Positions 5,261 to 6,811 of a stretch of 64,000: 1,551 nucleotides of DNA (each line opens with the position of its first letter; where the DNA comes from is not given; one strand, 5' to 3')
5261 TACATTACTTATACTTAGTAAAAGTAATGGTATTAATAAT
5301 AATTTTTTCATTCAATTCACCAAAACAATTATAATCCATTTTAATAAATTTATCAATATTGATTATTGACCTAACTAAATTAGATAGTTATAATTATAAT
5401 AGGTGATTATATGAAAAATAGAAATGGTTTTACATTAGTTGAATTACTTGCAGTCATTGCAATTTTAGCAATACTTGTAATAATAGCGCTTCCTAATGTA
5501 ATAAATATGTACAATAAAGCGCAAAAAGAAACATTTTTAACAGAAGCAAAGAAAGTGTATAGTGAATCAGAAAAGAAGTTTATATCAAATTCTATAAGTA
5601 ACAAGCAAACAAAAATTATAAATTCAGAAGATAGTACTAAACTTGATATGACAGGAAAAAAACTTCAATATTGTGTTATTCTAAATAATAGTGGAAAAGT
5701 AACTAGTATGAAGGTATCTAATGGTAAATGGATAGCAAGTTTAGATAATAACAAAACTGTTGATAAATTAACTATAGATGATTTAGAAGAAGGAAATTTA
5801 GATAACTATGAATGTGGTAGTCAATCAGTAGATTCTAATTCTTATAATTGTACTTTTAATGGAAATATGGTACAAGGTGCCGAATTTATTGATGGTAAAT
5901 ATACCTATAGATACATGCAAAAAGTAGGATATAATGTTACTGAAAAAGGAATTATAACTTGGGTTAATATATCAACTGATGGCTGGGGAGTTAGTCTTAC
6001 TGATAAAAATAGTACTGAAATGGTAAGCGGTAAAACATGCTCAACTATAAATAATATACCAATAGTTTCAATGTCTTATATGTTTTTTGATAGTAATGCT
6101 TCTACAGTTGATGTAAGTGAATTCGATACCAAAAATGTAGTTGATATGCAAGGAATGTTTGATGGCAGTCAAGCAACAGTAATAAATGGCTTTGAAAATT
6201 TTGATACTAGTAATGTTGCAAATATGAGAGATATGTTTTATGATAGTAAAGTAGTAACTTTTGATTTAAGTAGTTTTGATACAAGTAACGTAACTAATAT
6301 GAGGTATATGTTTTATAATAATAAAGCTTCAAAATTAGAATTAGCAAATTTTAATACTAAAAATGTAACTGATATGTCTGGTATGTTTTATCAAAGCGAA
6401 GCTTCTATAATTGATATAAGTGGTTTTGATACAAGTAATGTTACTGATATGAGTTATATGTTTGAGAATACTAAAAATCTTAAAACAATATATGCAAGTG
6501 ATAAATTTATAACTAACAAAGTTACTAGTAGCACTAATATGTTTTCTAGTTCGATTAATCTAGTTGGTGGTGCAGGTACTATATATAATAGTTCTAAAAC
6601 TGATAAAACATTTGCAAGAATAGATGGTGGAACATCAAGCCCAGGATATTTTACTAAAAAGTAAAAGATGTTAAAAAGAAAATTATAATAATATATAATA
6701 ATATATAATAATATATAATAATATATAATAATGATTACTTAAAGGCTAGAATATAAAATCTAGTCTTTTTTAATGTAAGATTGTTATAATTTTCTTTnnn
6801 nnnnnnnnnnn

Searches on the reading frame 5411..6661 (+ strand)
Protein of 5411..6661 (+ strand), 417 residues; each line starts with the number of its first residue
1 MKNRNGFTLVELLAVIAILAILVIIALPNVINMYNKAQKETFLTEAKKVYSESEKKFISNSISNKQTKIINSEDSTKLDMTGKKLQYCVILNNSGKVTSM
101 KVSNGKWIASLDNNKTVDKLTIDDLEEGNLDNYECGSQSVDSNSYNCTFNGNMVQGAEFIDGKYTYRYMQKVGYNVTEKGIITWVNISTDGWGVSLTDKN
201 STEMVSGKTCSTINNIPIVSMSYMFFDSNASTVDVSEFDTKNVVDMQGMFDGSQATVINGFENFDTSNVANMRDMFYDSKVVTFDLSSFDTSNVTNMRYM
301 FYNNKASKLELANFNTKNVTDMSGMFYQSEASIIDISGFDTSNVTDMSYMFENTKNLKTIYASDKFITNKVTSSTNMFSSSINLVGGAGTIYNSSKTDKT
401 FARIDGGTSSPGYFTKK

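Call 8: search_protein_families(library=pfam, max_evalue=0.1, proteins=[window:5411-6661:+])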
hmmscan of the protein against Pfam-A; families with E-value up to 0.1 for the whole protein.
window:5411-6661:+ (417 aa): 2 families
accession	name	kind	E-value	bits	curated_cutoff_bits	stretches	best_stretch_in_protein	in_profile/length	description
PF03382.20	DUF285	-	1.3e-34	119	25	2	220-330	2-111/120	Mycoplasma protein of unknown function, DUF285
PF07963.17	N_methyl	-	2.9e-08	33.4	21.2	1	1-27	1-27/27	Prokaryotic N-terminal methylation motif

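Call 9: search_protein_families(library=ncbifam, max_evalue=0.1, proteins=[window:5411-6661:+])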
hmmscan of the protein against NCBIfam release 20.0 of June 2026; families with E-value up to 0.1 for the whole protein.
window:5411-6661:+ (417 aa): 17 families
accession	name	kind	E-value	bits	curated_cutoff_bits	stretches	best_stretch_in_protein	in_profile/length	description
TIGR02167.2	Liste_lipo_26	repeat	6.6e-23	80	30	5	275-299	1-26/26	PARCEL repeat-containing surface protein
NF045896.1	Mbov_0838_LP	exception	1.7e-15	56.9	500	2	250-381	253-382/433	Mbov_0838 family PARCEL repeat surface lipoprotein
NF041013.1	T4P_ComGE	equivalog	2e-08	34.2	49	1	2-81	1-81/83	competence type IV pilus minor pilin ComGE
NF041775.1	typeIV_PilA_Myxo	equivalog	3.5e-07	30.4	400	1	5-60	11-65/214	type IV pilin protein PilA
NF040999.1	pilin_ComGC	equivalog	4.4e-07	30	75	1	5-52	2-49/84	competence type IV pilus major pilin ComGC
NF040982.1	ComGD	equivalog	5.5e-07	30.1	70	1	5-83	2-77/139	competence type IV pilus minor pilin ComGD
TIGR02532.1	IV_pilin_GFxxxE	domain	1.1e-06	28.3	16.3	1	4-27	1-24/24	prepilin-type N-terminal cleavage/methylation domain-containing protein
NF007862.0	PRK10574.1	equivalog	2.6e-06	27.6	138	1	1-38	1-38/145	prepilin peptidase-dependent pilin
TIGR01710.1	typeII_sec_gspG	equivalog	1.5e-05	25.1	88.85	1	6-48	2-44/134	type II secretion system major pseudopilin GspG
TIGR02596.1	TIGR02596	subfamily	0.0003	20.9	70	1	7-38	1-31/196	Verru_Chthon cassette protein D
NF007800.0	PRK10506.1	equivalog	0.0051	16.7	158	1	1-78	5-72/163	prepilin peptidase-dependent protein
TIGR02599.1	TIGR02599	subfamily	0.0055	16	256.5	1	6-40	1-34/361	Verru_Chthon cassette protein C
NF041002.1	pilin_ComGF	equivalog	0.0085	16.3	80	1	5-84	2-79/139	competence type IV pilus minor pilin ComGF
NF042931.1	SAG1386_EF1546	equivalog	0.012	15.7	80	1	12-77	30-93/158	SAG1386/EF1546 family surface-associated protein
TIGR01711.1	gspJ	equivalog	0.033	14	64.85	1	6-27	2-23/192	type II secretion system minor pseudopilin GspJ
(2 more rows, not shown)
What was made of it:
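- Pilin identity: PF07963 N_methyl above threshold in A, B and C, and TIGR02532 above threshold (calls 8, 9).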
